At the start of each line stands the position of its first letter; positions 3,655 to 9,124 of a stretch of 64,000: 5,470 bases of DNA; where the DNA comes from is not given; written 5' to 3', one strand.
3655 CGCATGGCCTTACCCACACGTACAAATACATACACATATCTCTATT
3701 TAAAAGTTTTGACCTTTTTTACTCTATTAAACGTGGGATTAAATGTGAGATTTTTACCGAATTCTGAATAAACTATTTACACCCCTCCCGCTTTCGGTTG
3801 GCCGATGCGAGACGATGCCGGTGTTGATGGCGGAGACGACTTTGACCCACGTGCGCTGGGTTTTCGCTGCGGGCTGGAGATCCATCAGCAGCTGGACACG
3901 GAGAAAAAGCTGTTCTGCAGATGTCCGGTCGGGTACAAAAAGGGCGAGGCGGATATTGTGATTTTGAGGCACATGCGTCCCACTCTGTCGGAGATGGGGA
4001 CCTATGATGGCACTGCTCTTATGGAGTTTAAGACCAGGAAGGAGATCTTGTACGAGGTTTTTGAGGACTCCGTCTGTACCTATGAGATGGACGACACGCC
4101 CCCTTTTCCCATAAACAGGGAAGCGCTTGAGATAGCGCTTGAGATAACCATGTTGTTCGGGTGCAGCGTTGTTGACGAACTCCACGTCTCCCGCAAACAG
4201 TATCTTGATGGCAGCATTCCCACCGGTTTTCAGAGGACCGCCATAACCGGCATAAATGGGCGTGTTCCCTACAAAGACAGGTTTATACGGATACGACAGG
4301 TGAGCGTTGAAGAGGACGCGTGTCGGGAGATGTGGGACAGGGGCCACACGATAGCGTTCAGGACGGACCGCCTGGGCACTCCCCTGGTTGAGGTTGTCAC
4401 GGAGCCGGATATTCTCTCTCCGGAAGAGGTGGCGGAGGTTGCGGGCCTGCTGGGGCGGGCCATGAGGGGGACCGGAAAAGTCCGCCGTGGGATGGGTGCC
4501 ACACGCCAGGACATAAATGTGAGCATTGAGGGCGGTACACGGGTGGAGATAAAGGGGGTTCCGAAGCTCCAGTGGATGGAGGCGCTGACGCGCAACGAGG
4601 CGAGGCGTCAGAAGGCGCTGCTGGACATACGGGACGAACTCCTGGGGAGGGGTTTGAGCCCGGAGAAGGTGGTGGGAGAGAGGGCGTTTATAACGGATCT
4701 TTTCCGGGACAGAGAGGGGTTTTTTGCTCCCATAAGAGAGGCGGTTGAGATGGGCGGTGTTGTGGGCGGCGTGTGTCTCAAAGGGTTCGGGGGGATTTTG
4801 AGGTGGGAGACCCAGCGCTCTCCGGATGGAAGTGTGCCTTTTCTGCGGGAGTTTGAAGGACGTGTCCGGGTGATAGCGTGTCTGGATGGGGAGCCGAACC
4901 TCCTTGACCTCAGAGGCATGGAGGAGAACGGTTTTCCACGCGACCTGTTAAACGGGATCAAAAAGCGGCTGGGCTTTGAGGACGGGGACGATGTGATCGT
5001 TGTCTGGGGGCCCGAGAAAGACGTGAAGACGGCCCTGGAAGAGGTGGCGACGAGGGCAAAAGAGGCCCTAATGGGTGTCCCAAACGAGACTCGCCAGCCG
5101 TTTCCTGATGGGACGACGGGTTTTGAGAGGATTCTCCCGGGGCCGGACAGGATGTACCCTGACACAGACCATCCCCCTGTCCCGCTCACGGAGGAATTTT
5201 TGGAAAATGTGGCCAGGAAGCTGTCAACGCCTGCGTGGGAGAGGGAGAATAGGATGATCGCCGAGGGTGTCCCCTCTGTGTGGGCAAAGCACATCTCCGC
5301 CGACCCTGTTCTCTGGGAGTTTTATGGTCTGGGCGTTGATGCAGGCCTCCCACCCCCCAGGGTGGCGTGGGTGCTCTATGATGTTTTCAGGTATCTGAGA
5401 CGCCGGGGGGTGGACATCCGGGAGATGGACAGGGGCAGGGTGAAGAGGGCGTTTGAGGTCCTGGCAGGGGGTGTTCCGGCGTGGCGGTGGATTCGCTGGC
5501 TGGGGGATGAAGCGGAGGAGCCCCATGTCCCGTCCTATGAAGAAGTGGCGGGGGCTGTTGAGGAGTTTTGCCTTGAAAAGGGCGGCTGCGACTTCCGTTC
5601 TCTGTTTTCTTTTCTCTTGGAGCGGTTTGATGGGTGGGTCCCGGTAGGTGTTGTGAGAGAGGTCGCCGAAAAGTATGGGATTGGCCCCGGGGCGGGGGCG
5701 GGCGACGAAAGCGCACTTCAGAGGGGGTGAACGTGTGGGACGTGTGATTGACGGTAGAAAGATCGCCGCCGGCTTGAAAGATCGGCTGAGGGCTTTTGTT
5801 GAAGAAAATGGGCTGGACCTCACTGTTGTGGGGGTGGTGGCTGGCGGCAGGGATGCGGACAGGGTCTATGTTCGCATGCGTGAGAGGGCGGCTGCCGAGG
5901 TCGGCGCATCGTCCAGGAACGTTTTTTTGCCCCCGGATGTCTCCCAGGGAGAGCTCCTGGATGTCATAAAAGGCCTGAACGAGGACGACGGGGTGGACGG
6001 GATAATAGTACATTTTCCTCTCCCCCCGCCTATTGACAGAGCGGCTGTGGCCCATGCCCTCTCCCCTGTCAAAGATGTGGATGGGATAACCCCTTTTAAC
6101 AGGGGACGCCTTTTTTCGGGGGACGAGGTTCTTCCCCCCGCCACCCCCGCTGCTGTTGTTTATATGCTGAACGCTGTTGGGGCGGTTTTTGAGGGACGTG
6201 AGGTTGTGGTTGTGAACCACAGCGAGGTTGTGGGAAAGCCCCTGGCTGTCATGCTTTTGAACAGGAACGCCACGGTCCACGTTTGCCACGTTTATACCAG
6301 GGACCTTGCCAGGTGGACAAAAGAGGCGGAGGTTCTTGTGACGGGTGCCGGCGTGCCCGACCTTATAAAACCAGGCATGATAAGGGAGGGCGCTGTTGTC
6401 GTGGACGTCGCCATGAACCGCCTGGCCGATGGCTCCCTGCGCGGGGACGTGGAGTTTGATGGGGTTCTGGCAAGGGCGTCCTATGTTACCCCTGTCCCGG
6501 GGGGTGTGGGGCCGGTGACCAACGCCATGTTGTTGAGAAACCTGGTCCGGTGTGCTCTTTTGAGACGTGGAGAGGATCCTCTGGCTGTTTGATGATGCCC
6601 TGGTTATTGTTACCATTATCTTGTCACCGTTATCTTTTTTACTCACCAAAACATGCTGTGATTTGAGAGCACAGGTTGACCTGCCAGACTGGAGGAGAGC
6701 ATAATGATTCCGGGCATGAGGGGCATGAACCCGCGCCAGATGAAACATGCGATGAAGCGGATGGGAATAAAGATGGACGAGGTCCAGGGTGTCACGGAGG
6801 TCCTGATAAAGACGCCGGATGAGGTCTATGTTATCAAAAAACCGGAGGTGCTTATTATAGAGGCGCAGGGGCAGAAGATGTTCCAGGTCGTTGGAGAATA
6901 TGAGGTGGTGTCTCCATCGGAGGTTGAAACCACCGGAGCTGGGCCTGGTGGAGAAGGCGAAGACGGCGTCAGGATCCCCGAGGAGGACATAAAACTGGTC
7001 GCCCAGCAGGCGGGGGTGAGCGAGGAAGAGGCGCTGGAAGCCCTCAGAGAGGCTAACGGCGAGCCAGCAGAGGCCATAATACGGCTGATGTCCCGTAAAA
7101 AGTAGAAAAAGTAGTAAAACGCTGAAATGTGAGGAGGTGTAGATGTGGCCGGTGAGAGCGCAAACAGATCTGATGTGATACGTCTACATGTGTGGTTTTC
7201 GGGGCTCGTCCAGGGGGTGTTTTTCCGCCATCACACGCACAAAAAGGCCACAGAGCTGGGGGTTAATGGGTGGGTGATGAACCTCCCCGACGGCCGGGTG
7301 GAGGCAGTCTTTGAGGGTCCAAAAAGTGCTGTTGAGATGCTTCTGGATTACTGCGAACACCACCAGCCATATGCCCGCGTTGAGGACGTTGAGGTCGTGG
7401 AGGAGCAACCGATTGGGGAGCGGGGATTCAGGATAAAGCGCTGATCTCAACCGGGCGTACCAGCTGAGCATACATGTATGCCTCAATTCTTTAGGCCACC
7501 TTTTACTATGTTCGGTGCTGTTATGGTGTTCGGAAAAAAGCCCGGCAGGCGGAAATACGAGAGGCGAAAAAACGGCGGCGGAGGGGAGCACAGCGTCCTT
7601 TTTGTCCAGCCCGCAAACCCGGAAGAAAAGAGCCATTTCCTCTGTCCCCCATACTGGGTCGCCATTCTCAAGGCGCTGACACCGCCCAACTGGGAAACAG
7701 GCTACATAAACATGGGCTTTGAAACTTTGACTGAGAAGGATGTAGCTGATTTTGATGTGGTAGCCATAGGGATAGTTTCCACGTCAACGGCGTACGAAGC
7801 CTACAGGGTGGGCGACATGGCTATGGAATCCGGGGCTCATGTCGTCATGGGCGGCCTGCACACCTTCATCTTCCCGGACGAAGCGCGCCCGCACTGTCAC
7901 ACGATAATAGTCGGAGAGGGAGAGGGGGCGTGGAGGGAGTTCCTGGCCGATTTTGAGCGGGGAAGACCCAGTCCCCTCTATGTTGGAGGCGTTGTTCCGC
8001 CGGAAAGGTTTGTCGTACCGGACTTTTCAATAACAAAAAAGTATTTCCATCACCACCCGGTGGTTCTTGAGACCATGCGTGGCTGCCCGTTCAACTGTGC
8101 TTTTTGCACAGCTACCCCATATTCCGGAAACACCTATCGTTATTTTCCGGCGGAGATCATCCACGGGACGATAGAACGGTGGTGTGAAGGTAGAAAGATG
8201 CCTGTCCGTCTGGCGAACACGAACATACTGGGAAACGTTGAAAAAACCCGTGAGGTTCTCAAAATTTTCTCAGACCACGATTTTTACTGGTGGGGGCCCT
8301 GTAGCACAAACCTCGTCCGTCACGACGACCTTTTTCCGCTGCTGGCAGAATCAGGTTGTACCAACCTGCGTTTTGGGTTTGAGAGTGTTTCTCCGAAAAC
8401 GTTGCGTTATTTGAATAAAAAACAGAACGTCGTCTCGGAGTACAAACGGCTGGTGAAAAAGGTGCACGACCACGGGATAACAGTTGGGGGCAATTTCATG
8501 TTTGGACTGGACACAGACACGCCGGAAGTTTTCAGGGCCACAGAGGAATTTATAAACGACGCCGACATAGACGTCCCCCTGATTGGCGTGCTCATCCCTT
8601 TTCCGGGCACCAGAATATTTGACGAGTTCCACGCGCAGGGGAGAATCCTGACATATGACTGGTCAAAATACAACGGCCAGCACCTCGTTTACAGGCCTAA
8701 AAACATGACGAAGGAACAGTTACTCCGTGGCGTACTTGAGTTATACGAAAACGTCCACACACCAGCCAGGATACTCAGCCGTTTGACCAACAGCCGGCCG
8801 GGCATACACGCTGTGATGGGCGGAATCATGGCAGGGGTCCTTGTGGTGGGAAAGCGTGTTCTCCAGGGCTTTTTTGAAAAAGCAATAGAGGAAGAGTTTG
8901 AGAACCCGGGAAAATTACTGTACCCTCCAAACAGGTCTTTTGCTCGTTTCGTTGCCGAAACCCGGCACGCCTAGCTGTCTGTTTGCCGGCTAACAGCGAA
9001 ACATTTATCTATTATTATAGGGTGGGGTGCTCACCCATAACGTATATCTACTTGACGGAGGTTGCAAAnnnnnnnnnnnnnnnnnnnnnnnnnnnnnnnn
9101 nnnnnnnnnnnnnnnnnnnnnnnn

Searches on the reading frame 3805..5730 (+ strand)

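Call 65: search_protein_families(library=pfam, proteins=[window:3805-5730:+], max_evalue=0.0001)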
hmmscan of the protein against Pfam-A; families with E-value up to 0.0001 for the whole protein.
window:3805-5730:+ (641 aa): 1 family
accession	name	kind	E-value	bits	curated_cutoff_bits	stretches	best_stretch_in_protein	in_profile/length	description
PF02934.20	GatB_N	-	4.4e-50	170.9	23.4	1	22-467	3-277/277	GatB/GatE catalytic domain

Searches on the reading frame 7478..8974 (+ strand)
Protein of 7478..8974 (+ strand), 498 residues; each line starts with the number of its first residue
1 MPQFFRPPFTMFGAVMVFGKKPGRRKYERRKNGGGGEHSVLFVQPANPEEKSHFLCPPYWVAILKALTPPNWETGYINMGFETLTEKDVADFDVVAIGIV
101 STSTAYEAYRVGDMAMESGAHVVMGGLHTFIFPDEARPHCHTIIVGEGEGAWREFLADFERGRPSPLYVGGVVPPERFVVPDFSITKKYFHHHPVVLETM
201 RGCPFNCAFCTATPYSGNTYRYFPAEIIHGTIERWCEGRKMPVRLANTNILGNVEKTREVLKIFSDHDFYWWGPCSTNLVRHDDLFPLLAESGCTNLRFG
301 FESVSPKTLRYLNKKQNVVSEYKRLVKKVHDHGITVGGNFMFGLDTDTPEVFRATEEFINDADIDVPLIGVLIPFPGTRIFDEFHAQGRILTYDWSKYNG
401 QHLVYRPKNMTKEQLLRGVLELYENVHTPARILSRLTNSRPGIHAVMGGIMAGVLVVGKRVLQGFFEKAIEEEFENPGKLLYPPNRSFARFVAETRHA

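Call 53: search_protein_families(library=pfam, proteins=[window:7478-8974:+], max_evalue=0.001)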
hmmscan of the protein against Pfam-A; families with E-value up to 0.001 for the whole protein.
window:7478-8974:+ (498 aa): 2 families
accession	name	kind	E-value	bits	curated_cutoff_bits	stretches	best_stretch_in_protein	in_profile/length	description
PF04055.27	Radical_SAM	-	8.6e-14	52.5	29.5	1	198-359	2-166/166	Radical SAM superfamily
PF02310.24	B12-binding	-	2.2e-08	34.4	32.1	1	53-155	9-120/121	B12 binding domain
